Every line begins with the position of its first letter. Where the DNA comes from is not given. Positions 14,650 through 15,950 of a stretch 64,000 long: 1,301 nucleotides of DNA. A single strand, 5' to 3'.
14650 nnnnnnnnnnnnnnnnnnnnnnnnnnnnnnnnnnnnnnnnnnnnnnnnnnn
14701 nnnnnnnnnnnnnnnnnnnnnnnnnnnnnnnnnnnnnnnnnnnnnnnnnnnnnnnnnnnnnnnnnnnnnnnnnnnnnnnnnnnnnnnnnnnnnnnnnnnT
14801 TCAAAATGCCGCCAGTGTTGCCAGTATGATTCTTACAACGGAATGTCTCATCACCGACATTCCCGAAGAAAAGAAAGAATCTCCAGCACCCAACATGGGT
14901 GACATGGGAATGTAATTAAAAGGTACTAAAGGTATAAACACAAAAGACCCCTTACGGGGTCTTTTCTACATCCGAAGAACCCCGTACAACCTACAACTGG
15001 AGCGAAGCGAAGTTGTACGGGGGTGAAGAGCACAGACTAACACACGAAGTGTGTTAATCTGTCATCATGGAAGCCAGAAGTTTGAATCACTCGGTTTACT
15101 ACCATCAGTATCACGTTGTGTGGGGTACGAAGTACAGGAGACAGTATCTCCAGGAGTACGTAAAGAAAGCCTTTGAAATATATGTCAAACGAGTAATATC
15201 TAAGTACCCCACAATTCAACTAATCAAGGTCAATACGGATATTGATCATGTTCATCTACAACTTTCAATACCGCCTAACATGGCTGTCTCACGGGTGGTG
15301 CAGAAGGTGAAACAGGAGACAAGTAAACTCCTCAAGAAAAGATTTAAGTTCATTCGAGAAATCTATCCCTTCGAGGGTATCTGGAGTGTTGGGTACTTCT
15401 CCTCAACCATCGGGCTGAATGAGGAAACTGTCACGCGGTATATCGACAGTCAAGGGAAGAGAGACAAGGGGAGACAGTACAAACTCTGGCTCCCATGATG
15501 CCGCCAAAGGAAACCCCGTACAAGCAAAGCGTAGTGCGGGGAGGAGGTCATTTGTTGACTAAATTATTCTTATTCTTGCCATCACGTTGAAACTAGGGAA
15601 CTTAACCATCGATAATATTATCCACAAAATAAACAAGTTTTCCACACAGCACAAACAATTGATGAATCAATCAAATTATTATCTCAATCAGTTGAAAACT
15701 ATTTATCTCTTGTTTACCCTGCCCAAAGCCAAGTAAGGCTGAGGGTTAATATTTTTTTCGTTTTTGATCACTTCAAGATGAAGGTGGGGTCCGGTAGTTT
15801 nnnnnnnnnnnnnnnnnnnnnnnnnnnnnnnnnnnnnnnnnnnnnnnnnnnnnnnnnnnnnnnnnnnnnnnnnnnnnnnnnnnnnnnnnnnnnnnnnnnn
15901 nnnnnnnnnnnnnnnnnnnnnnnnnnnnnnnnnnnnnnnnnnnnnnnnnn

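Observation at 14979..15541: IS200/IS605-type element inserted directly after the groEL terminator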

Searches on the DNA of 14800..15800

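Call 54: search_rna_families(source=window, start=14800, end=15800, threshold=evalue, max_evalue=1)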
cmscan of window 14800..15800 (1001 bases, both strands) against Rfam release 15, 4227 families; matches with E-value up to 1: 0.
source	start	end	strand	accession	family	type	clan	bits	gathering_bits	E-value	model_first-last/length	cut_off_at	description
